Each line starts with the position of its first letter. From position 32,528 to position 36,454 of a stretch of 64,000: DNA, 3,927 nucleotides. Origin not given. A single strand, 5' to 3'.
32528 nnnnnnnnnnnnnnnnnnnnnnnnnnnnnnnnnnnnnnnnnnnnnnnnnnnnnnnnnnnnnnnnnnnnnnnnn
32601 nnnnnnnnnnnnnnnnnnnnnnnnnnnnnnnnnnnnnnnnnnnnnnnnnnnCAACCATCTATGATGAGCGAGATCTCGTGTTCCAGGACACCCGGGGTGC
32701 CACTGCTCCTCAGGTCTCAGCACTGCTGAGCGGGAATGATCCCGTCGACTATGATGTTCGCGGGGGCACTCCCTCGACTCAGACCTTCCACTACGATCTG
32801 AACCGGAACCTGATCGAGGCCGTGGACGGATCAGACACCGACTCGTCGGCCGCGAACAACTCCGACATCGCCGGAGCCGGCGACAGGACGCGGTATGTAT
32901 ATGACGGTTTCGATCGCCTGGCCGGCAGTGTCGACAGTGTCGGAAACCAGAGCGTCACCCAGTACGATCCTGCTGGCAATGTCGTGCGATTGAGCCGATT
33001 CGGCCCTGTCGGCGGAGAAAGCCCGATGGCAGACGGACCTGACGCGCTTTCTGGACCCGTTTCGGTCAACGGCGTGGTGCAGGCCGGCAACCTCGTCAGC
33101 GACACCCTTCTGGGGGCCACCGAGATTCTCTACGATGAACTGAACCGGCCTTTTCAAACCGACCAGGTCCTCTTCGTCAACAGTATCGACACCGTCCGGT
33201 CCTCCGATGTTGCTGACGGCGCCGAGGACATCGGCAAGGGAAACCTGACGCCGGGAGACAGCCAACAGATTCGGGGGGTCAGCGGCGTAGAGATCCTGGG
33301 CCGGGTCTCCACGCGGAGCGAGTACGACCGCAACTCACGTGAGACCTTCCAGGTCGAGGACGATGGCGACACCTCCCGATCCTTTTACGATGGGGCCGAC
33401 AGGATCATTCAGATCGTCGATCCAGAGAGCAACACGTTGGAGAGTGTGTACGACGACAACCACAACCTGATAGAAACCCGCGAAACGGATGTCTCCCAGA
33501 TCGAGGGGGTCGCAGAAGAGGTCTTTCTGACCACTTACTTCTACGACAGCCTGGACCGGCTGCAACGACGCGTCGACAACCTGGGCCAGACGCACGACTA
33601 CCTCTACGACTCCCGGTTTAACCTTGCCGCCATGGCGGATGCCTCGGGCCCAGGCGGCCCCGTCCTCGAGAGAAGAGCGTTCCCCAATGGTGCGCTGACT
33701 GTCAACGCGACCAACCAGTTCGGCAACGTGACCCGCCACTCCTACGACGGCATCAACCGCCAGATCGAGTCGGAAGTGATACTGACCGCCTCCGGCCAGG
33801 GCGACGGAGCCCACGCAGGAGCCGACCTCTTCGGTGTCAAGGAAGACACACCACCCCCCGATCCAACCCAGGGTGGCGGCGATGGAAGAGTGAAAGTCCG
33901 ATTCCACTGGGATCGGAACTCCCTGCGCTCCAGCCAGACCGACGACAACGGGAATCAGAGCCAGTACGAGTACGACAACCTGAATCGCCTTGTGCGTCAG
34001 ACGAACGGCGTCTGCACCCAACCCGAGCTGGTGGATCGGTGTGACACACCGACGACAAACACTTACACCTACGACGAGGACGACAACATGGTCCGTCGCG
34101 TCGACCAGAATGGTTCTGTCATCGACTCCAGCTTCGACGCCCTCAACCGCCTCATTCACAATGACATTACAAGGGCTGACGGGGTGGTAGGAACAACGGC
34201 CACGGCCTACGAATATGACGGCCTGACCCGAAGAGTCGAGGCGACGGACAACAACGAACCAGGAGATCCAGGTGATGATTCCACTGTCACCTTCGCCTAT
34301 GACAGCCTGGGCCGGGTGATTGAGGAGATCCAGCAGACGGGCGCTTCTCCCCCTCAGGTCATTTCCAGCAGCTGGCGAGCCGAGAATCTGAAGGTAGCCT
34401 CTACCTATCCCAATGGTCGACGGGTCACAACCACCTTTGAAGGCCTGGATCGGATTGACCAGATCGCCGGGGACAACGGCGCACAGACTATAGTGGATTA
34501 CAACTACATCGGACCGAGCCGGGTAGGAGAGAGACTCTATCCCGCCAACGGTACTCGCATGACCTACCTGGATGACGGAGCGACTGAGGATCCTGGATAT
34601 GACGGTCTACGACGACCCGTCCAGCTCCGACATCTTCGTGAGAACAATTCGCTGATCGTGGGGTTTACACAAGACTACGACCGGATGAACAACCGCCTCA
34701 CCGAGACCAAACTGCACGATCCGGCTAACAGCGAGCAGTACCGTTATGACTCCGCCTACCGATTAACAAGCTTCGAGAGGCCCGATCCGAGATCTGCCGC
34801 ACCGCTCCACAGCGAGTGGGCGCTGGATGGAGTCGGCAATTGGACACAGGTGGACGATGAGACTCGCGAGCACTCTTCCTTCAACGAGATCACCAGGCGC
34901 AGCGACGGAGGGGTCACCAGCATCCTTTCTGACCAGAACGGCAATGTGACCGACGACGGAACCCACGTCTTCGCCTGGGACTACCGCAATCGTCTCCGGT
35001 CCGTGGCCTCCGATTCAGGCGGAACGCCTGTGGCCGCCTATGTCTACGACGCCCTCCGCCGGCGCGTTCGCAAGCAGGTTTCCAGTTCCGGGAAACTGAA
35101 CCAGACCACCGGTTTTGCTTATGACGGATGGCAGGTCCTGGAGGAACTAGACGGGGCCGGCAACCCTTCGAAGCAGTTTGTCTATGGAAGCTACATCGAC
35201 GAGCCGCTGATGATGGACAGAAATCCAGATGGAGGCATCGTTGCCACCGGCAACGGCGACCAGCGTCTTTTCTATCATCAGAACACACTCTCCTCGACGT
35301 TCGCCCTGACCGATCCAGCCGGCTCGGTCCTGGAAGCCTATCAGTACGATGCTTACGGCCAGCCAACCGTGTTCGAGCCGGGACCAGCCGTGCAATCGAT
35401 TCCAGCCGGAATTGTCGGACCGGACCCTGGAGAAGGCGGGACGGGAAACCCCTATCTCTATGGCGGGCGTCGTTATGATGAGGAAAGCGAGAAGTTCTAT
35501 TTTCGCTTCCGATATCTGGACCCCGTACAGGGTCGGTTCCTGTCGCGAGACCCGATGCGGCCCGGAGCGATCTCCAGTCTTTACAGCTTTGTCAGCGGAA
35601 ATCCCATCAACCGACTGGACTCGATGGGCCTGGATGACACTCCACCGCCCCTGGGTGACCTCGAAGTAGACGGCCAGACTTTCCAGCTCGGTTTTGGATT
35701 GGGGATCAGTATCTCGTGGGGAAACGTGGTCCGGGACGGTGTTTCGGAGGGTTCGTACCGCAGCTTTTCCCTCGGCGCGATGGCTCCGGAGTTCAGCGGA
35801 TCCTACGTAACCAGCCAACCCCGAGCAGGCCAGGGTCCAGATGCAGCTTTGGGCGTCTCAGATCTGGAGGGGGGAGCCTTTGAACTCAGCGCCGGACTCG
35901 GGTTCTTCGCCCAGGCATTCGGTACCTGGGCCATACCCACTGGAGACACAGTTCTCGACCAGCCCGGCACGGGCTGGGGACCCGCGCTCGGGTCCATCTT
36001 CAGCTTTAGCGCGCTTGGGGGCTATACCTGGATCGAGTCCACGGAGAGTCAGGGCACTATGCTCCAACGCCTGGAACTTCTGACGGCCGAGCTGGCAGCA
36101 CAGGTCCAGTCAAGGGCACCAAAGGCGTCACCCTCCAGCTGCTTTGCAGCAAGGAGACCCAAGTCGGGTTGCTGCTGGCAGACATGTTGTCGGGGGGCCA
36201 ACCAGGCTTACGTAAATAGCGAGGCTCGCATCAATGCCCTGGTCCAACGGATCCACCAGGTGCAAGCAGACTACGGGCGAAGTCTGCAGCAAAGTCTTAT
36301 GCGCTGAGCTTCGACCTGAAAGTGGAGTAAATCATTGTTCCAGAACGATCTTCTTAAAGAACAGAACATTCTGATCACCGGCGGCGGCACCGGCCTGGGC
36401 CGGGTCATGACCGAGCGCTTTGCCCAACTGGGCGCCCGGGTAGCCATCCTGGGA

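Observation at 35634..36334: Orphan, unclassified C-terminal toxin-like domain with Gly-zipper segments and no adjacent immunity gene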

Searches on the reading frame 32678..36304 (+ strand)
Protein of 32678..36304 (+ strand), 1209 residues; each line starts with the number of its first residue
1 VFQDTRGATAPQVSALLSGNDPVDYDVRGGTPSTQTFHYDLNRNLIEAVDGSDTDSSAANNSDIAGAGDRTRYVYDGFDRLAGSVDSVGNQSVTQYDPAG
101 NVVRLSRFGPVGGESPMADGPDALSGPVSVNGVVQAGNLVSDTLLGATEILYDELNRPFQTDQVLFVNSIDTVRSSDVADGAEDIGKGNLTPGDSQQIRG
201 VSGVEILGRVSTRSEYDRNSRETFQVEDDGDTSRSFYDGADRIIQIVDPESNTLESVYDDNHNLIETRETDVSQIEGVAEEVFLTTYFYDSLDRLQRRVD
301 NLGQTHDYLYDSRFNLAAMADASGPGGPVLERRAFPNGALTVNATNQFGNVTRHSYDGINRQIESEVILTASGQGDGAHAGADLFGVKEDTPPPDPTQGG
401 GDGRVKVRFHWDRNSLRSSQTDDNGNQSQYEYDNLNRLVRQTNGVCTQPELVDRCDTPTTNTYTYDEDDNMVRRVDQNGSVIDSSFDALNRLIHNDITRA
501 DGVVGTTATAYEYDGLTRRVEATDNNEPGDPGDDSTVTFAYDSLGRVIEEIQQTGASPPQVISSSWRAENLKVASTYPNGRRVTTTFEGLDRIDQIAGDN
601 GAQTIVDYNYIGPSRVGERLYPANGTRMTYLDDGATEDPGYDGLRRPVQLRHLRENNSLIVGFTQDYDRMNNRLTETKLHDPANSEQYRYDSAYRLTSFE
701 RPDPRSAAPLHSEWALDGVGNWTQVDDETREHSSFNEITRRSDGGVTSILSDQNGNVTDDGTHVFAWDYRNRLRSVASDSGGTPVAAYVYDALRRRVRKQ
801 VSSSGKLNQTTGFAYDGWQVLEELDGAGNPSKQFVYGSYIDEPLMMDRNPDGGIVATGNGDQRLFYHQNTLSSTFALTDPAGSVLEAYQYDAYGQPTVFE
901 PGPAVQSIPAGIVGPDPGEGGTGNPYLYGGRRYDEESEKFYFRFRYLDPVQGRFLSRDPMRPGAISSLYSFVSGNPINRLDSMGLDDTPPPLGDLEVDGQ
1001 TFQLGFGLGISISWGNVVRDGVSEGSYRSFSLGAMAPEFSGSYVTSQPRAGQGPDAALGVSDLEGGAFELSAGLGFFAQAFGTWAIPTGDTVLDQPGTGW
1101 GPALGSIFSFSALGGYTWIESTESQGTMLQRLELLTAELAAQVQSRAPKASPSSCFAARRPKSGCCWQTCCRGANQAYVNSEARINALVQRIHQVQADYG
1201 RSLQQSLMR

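Call 7: search_protein_families(library=pfam, proteins=[window:32678-36304:+], max_evalue=0.1)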
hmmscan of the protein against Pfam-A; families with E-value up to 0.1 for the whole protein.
window:32678-36304:+ (1209 aa): 2 families
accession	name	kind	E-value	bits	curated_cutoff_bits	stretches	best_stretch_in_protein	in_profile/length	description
PF05593.20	RHS_repeat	-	3.4e-31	107.4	22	6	411-443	1-33/38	RHS Repeat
PF15283.12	DUF4595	-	0.0029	18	34.2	1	409-479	34-97/202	Domain of unknown function (DUF4595) with porin-like fold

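Call 8: search_protein_families(library=ncbifam, proteins=[window:32678-36304:+], max_evalue=0.1)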
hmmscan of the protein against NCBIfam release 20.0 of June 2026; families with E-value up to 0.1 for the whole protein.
window:32678-36304:+ (1209 aa): 3 families
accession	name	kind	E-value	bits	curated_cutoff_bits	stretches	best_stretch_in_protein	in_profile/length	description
TIGR01643.1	YD_repeat_2x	repeat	1.2e-18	66.8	15.8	1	237-271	1-35/42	YD repeat-containing protein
NF041261.1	RHS_core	equivalog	1.7e-14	52.6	2000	2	926-985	1203-1261/1261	RHS element core protein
TIGR03696.1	Rhs_assc_core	domain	1.4e-13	51.1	32.5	1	917-985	12-76/76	RHS repeat-associated core domain-containing protein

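Call 70: search_solved_structures(query=window:32678-36304:+, max_evalue=0.001)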
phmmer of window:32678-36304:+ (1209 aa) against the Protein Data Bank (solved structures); distinct sequences matched with E-value up to 0.001: 9.
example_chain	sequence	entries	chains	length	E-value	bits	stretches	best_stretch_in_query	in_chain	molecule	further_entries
8qja_A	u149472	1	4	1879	1.3e-14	56.6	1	760-985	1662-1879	Putative type VI secretion system YD repeat-containing Rhs element Vgr protein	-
8cp6_B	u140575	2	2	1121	6.6e-09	37.6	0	922-984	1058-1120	Toxin protein Tse5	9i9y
8h8a_A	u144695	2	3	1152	2.3e-08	35.9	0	922-984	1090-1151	Putative Rhs-family protein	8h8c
8uy4_A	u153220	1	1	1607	1.1e-07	33.6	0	925-986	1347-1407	Tse15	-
8h8b_A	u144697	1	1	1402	2.4e-07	32.4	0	922-978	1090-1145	Putative Rhs-family protein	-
8uxt_A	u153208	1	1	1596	7.2e-07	30.9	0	216-324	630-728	Tse15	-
8qjd_A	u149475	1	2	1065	5.8e-05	24.6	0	928-985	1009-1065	Salmonella bongori Rhs core domain (residues 360-1420)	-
8qjc_A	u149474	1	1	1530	6.2e-05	24.5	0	928-986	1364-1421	T6SS-associated Rhs core and toxin domain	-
8qjb_A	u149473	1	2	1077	6.5e-05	24.4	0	928-985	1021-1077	T6SS-associated Rhs core domain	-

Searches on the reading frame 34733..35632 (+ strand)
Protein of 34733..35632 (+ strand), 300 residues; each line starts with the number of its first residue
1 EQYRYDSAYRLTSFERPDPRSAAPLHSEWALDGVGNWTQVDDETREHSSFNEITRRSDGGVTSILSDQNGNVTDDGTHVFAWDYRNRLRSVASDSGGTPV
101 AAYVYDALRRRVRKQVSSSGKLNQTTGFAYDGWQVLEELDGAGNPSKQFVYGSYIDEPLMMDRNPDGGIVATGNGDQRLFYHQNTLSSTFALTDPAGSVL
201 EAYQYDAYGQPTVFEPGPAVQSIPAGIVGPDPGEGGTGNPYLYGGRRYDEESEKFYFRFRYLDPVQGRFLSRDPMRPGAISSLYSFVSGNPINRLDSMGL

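Call 38: find_related_loci(query=window:34733-35632:+, collection=genome_contigs, flank=6000)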
Query window:34733-35632:+ (300 aa) in genome_contigs; peptide patterns used: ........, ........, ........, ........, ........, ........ (x = any residue, [..] = any of these).
48 stretches matched a pattern; 10 encode a relative of the query (tblastn E <= 1e-3); 10 distinct loci.
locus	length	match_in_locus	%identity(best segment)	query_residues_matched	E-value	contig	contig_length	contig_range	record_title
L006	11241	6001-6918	49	1-300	6e-84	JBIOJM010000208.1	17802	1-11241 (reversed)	MAG: Isosphaerales bacterium isolate GcC5-13 k141_130236_length_17802_cov_29.0000, whole genome shotgun sequence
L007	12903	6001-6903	50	1-300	2e-78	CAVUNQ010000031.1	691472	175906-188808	MAG: uncultured Planctomycetota bacterium isolate MFD02579.bin.2.36 genome assembly, contig: contig_8032, whole genome s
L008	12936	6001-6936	44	1-285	2e-70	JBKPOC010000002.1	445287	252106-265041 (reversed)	MAG: Acidobacteriota bacterium isolate GS_HAYS_MAG_00024 GS_HAYS_000000970421, whole genome shotgun sequence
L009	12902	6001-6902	48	1-299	2e-70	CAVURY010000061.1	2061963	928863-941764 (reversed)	MAG: uncultured Planctomycetota bacterium isolate MFD09671.bin.3.67 genome assembly, contig: contig_8274, whole genome s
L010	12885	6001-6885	36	1-300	4e-44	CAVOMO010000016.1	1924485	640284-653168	MAG: uncultured Acidobacteriaceae bacterium isolate MFD00008.bin.1.197 genome assembly, contig: contig_7745, whole genom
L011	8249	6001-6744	35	5-284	3e-33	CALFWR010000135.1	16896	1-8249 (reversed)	MAG: uncultured Pirellulaceae bacterium isolate H4_Bin_METABAT__103_1_1 genome assembly, contig: c_000002516214, whole g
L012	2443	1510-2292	32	30-300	3e-31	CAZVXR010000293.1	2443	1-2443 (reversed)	MAG TPA_asm: uncultured Pirellulales bacterium isolate binchicken_co255_137 genome assembly, contig: k141_1775156, whole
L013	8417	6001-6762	31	5-284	7e-30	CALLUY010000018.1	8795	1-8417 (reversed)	MAG: uncultured Pirellulaceae bacterium isolate L1_Bin_Bin_192_sub_1 genome assembly, contig: c_000000127702, whole geno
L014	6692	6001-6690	30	5-260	8e-24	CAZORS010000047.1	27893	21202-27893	MAG TPA_asm: uncultured Pirellulaceae bacterium isolate SRP268394_co1_41 genome assembly, contig: NODE_2859_length_27893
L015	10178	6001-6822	27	2-300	4e-14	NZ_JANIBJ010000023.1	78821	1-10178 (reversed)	Methylomonas subterranea strain SURF-2 SURF2.00023, whole genome shotgun sequence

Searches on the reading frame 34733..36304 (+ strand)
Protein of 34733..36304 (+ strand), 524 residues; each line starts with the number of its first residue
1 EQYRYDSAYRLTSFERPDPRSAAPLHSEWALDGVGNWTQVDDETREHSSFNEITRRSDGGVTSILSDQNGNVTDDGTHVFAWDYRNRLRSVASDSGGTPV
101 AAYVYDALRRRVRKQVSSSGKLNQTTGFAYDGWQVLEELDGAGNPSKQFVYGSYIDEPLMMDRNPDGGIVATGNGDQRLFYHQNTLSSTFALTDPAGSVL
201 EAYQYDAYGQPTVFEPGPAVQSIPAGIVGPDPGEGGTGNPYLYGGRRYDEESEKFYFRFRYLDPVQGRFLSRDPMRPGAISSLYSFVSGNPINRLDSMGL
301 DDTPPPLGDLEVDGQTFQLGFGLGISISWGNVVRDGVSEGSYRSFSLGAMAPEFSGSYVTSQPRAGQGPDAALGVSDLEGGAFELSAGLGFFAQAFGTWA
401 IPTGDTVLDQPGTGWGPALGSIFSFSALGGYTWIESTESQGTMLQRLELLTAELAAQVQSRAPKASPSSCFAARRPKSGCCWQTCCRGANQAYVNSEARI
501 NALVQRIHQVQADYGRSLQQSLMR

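Call 41: find_homologous_proteins(query=window:34733-36304:+, max_evalue=1e-20)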
Query window:34733-36304:+ (524 aa): 43 proteins with E <= 1e-20 among 8000 candidates.
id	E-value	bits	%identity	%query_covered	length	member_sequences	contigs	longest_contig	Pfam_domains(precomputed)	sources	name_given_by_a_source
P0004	1.9e-110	388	60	58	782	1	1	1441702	PF05593.20,PF25023.2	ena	-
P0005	9.9e-97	343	55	57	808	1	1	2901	PF05593.20,PF25023.2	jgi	jgi:RHS repeat-associated protein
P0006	4.9e-95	337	55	57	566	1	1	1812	-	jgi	jgi:RHS repeat-associated protein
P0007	1.5e-94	336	56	57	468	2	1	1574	-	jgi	jgi:RHS repeat-associated protein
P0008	3.6e-93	331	54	57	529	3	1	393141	PF05593.20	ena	-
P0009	2.8e-91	325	53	58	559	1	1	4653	-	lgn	-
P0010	1.9e-89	319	53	57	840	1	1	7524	PF04964.20,PF05593.20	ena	-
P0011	4.1e-89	318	52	57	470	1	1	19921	-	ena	-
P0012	1.3e-88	316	53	56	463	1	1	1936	-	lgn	-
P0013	1.2e-87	313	63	46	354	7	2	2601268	-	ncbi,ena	-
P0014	8.0e-84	300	51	57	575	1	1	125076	PF05593.20,PF09768.16,PF25023.2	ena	-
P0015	3.8e-82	295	56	49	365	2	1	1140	-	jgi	-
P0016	5.3e-82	294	46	65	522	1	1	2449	-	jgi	jgi:RHS repeat-associated protein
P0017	9.4e-81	290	47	58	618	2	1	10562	PF05593.20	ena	-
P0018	9.7e-81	290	53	55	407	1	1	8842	-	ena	-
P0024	1.3e-76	277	47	60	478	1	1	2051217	-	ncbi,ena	-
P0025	3.9e-76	275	48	57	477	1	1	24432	PF05593.20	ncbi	ncbi:MAG: RHS repeat-associated core domain-containing protein [Isosphaeraceae bacterium]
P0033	1.1e-64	237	45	46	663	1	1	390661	PF00353.26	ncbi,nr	ncbi:MAG: hypothetical protein KatS3mg105_2860 [Gemmatales bacterium]|nr:MAG: hypothetical protein K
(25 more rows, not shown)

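Call 72: find_encoding_contigs(protein=P0004, flank=4000, max_places=2)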
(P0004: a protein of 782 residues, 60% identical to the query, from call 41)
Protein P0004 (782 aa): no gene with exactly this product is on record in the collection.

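Call 73: find_encoding_contigs(protein=P0013, flank=4000, max_places=2)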
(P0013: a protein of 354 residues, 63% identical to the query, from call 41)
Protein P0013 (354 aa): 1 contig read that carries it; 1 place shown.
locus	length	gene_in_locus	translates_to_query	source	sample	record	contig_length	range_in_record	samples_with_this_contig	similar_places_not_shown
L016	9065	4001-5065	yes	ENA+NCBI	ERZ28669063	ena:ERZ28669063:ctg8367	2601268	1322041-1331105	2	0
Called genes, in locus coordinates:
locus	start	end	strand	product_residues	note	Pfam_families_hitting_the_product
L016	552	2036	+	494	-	-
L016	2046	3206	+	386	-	-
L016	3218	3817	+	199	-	-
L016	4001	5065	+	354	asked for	-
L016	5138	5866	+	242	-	PF00106:adh_short, PF08659:KR, PF13561:adh_short_C2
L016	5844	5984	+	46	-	-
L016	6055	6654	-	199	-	PF02775:TPP_enzyme_C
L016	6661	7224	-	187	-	PF02776:TPP_enzyme_N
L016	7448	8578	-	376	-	PF05681:Fumerase, PF05683:Fumerase_C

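Call 74: find_encoding_contigs(protein=P0024, flank=4000, max_places=2)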
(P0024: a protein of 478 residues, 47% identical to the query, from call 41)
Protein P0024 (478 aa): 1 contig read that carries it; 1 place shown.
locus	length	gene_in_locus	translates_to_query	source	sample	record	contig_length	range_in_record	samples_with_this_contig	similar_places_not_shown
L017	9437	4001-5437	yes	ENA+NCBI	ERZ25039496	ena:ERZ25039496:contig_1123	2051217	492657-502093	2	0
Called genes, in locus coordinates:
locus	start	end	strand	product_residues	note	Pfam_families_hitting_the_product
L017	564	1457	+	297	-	PF05593:RHS_repeat (weak)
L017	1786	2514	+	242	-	PF05593:RHS_repeat (faint)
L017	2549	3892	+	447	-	PF05593:RHS_repeat (faint)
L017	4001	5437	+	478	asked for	-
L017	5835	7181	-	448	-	PF13546:DDE_5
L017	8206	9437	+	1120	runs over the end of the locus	PF07635:PSCyt1, PF07583:PSCyt2, PF07587:PSD1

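Call 77: find_encoding_contigs(protein=P0008, flank=3000, max_places=1)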
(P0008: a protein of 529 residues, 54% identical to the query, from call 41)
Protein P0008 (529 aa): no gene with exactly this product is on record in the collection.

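Call 78: find_encoding_contigs(protein=P0014, flank=3000, max_places=1)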
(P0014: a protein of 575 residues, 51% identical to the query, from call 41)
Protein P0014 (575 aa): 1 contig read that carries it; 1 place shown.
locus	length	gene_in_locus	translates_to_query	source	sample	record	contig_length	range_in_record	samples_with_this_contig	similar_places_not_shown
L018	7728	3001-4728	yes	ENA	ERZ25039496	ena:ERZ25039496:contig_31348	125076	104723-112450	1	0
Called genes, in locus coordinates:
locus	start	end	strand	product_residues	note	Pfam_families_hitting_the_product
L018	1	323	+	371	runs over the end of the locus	PF05593:RHS_repeat (faint)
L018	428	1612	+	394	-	PF05593:RHS_repeat (faint), PF25023:TEN_YD-shell (faint)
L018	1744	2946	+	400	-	PF05593:RHS_repeat (weak)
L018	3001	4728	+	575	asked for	PF25023:TEN_YD-shell (weak), PF05593:RHS_repeat (faint), PF09768:Peptidase_M76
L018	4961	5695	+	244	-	-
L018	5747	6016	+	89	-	-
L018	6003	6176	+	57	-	-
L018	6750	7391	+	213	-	-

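Call 79: find_encoding_contigs(protein=P0033, flank=3000, max_places=1)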
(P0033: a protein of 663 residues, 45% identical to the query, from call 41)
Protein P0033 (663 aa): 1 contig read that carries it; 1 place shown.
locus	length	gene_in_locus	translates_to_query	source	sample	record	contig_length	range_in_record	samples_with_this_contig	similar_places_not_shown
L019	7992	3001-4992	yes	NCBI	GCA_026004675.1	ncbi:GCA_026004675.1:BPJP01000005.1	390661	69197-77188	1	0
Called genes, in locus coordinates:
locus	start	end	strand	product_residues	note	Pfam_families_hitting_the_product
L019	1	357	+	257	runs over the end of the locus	PF03737:RraA-like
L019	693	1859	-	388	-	PF01595:CNNM, PF00571:CBS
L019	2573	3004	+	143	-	-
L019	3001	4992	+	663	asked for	PF00353:HemolysinCabind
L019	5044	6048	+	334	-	-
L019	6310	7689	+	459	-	-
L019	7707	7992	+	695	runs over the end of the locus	PF00400:WD40, PF23381:Beta-prop_IFT122_1st, PF25168:Beta-prop_WDR36-Utp21_2nd, PF25174:Beta-prop_THOC3, PF25175:Beta-prop_WDR5, PF23414:Beta-prop_EML_2, PF23381:Beta-prop_IFT122_1st, PF24807:WD40_CDC20-Fz, +63 more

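Call 80: find_encoding_contigs(protein=P0025, flank=3000, max_places=1)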
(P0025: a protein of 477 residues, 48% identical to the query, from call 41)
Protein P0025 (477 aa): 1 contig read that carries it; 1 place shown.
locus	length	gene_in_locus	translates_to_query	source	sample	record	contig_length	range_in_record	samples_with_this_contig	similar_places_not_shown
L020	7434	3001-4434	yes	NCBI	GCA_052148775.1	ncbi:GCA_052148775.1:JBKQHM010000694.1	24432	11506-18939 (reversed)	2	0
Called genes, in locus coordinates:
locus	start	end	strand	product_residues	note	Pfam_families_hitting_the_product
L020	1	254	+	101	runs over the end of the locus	-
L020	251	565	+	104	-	-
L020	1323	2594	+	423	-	PF10282:Lactonase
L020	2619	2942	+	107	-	PF05593:RHS_repeat (faint)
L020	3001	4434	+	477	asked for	PF05593:RHS_repeat (faint)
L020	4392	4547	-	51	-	-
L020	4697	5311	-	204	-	PF00574:CLP_protease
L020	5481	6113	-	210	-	PF00574:CLP_protease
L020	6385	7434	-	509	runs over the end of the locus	PF05697:Trigger_N, PF05698:Trigger_C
